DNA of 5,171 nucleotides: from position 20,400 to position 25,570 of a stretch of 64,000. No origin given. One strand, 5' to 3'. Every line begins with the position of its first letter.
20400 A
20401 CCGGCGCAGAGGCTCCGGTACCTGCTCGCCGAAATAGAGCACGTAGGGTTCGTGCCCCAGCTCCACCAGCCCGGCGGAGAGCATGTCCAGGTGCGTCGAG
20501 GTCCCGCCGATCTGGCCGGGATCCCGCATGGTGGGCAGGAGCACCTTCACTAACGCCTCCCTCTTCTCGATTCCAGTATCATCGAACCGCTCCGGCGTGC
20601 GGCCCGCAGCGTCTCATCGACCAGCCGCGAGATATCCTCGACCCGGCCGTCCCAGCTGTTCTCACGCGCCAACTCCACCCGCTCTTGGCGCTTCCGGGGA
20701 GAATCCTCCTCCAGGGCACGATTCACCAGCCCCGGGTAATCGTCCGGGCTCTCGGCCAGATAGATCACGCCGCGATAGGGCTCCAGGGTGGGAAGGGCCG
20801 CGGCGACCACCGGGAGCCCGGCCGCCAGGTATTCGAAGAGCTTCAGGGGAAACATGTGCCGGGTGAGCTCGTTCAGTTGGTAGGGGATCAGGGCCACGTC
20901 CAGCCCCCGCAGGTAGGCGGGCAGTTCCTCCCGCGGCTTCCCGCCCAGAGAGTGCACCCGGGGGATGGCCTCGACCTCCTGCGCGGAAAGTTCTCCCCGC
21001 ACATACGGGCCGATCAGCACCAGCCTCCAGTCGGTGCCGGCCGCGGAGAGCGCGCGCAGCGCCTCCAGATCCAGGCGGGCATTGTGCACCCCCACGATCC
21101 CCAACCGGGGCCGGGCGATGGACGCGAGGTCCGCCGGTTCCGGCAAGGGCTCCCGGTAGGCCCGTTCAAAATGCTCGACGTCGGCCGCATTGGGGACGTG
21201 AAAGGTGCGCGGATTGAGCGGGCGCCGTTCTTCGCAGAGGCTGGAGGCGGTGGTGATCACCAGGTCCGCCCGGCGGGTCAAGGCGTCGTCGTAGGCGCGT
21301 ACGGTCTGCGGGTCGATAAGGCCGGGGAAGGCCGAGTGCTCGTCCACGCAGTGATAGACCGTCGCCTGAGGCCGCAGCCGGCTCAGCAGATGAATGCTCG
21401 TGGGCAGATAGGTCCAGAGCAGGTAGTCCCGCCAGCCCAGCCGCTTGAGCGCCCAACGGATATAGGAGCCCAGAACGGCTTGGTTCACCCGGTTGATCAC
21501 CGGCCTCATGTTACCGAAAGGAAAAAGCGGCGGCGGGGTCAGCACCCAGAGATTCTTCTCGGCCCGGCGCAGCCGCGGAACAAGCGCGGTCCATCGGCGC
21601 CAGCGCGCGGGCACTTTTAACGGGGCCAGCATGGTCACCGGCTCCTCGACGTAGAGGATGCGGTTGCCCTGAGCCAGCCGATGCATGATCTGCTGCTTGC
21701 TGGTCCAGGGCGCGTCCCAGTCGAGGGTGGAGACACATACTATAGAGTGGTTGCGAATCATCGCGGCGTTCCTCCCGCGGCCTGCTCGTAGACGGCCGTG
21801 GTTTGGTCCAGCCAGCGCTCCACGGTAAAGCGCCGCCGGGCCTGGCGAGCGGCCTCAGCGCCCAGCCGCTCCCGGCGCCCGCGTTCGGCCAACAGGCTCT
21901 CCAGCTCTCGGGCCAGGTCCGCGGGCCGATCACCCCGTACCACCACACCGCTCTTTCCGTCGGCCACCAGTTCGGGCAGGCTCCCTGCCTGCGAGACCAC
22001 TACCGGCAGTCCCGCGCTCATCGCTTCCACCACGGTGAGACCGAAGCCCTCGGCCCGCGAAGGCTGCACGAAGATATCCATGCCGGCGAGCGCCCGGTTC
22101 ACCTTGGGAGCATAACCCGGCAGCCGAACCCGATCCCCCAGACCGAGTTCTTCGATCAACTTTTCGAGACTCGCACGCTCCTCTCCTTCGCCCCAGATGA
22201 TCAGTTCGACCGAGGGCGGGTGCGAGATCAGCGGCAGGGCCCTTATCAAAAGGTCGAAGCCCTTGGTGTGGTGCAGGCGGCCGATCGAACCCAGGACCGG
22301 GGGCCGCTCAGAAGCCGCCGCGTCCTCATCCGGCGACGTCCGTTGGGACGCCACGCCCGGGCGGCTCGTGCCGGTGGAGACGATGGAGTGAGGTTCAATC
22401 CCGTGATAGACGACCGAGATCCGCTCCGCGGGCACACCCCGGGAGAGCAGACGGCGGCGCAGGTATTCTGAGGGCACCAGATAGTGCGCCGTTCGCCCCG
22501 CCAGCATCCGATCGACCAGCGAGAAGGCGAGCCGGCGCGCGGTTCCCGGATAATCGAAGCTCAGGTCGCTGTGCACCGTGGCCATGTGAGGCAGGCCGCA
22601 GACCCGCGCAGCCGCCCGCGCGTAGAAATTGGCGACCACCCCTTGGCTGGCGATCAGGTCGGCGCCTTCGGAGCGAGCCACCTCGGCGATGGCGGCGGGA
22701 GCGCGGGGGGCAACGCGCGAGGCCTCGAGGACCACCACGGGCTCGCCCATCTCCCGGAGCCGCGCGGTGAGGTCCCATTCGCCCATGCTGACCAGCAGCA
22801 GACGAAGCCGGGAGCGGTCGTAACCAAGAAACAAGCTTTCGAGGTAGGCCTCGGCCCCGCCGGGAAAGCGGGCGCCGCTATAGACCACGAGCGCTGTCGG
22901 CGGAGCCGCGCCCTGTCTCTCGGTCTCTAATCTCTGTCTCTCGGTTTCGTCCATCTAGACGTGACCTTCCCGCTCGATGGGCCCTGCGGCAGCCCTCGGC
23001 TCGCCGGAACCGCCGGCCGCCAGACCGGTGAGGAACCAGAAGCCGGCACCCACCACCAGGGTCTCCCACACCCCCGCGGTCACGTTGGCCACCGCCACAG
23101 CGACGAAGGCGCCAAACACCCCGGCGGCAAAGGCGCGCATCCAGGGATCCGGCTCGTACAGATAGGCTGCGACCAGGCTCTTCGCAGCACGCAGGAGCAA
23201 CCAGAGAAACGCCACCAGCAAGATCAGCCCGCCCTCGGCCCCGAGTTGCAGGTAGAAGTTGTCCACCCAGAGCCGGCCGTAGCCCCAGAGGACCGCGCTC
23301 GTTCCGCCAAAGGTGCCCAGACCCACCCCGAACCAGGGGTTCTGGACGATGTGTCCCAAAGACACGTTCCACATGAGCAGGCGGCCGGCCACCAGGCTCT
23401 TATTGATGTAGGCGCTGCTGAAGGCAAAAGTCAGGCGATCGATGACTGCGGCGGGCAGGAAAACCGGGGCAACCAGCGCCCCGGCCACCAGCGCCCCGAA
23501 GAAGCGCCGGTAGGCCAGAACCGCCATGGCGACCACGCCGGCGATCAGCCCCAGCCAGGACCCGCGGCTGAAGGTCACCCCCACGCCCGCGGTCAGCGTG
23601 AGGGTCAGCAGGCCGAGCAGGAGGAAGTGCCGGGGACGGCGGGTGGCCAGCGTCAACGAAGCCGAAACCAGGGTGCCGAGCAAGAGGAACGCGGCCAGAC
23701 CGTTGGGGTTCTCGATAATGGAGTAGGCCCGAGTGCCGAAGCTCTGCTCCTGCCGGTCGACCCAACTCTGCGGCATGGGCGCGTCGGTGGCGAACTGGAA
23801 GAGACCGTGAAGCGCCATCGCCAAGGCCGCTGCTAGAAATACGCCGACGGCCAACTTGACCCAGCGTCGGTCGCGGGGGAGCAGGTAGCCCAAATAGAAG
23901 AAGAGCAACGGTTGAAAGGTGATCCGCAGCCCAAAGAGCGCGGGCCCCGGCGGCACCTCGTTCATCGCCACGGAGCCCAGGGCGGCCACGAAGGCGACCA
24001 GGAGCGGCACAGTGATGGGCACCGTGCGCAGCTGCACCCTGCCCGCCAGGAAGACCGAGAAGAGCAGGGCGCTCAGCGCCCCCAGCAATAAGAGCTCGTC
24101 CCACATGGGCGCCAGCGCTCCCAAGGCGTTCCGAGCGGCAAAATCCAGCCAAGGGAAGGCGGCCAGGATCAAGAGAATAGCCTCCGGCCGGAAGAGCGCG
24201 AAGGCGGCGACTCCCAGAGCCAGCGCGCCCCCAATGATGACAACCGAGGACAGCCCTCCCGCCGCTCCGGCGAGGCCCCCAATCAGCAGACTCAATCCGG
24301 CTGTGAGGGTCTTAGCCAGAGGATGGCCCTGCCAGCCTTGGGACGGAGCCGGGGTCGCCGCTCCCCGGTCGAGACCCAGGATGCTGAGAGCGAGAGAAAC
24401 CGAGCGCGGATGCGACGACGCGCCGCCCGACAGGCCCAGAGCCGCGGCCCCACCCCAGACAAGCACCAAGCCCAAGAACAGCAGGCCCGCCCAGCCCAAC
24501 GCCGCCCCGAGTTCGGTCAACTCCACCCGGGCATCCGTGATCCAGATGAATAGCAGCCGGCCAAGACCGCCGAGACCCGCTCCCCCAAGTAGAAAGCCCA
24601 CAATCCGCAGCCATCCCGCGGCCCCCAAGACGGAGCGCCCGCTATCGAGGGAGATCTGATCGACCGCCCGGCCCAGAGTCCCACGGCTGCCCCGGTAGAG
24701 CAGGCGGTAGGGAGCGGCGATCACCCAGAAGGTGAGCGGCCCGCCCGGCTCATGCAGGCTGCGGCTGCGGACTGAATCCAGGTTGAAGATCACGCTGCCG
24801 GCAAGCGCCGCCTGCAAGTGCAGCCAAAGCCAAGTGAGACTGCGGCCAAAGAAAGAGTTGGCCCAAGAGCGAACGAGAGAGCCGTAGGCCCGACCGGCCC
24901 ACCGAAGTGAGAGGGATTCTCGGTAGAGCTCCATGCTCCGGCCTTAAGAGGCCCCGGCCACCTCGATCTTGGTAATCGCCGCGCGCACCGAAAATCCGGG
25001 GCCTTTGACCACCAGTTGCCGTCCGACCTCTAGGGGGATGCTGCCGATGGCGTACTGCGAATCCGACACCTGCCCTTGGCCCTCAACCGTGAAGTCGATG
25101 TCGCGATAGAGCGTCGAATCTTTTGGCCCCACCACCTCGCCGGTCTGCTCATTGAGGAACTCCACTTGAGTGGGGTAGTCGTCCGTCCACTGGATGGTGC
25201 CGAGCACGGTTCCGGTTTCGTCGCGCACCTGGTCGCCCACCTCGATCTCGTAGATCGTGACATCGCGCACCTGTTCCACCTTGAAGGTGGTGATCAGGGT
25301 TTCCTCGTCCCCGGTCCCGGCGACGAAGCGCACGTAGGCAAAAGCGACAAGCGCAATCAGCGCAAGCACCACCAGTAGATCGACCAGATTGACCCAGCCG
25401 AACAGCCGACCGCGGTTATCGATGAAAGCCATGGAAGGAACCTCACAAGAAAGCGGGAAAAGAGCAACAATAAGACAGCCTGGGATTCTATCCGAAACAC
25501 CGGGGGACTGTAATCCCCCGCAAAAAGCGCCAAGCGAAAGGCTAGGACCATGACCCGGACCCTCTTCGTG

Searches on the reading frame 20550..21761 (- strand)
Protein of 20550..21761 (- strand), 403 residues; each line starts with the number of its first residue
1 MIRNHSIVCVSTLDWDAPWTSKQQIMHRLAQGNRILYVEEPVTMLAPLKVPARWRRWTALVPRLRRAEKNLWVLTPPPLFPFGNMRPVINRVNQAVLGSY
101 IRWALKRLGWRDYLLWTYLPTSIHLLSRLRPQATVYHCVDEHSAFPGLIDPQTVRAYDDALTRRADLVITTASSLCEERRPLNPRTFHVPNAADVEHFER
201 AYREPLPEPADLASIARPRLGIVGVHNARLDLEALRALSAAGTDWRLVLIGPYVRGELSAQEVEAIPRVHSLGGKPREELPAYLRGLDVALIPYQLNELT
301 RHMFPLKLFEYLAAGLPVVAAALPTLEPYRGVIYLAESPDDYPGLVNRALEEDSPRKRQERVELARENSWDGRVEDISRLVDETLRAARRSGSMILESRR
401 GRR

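Call 7: search_protein_families(library=pfam, proteins=[window:20550-21761:-], max_evalue=0.00001)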
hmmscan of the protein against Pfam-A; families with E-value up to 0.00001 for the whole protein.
window:20550-21761:- (403 aa): 3 families
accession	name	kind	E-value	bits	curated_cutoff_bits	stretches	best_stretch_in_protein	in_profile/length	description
PF13692.12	Glyco_trans_1_4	-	2.6e-11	44.4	27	1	227-324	16-109/142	Glycosyl transferases group 1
PF00534.26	Glycos_transf_1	-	3.2e-10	40.3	26.4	1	232-353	34-159/172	Glycosyl transferases group 1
PF13524.12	Glyco_trans_1_2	-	2.9e-06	27.7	25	1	234-377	5-142/144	Glycosyl transferase-like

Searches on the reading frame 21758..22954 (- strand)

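Call 7: search_protein_families(library=pfam, proteins=[window:21758-22954:-], max_evalue=0.00001)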
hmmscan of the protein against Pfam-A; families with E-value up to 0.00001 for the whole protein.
window:21758-22954:- (398 aa): 6 families
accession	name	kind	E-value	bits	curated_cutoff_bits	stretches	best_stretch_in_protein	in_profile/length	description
PF00534.26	Glycos_transf_1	-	4.9e-42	143.8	26.4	1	213-369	10-170/172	Glycosyl transferases group 1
PF13692.12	Glyco_trans_1_4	-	1.8e-37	129.2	27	1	219-356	2-141/142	Glycosyl transferases group 1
PF13439.12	Glyco_transf_4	-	2.9e-17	63.6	28.5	1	31-188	1-168/170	Glycosyltransferase Family 4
PF13579.12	Glyco_trans_4_4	-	6.8e-17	62.7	29.7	1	32-183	1-156/158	Glycosyl transferase 4-like domain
PF20706.3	GT4-conflict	-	2.6e-14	53.5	26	1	199-359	179-359/385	Family 4 Glycosyltransferase in conflict systems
PF13524.12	Glyco_trans_1_2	-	2.2e-09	37.8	25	1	280-384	33-141/144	Glycosyl transferase-like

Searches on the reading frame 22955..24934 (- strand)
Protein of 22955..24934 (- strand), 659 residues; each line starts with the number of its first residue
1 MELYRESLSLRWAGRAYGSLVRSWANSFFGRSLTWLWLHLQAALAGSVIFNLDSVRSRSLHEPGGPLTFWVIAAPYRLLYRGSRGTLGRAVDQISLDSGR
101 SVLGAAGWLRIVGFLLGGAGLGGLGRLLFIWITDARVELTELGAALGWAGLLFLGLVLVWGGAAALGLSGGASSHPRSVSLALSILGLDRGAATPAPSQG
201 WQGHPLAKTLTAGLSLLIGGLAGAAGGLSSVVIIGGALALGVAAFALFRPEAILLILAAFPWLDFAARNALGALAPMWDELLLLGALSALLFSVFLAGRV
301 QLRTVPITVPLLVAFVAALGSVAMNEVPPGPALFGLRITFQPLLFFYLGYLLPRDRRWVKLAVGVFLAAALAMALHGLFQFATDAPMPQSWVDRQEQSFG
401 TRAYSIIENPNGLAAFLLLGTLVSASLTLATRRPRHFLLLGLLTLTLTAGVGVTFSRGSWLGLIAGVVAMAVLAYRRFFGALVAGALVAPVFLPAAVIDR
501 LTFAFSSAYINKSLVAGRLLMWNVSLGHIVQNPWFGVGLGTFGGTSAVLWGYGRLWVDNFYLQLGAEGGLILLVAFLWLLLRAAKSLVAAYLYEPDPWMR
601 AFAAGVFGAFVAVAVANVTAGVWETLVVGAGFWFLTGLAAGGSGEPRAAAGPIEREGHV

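Call 7: search_protein_families(library=pfam, proteins=[window:22955-24934:-], max_evalue=0.00001)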
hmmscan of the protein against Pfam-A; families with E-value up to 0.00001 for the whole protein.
window:22955-24934:- (659 aa): 1 family
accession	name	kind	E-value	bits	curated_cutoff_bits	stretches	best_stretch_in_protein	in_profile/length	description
PF04932.20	Wzy_C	-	7.9e-12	45.6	31.7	1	443-577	2-149/149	O-Antigen ligase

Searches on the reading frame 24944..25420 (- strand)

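Call 7: search_protein_families(library=pfam, proteins=[window:24944-25420:-], max_evalue=0.00001)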
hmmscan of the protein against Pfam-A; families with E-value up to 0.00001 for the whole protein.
window:24944-25420:- (158 aa): 1 family
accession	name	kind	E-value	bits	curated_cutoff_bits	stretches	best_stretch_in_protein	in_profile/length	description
PF14221.11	DUF4330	-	9.9e-21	75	27.6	1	1-152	5-166/167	Domain of unknown function (DUF4330)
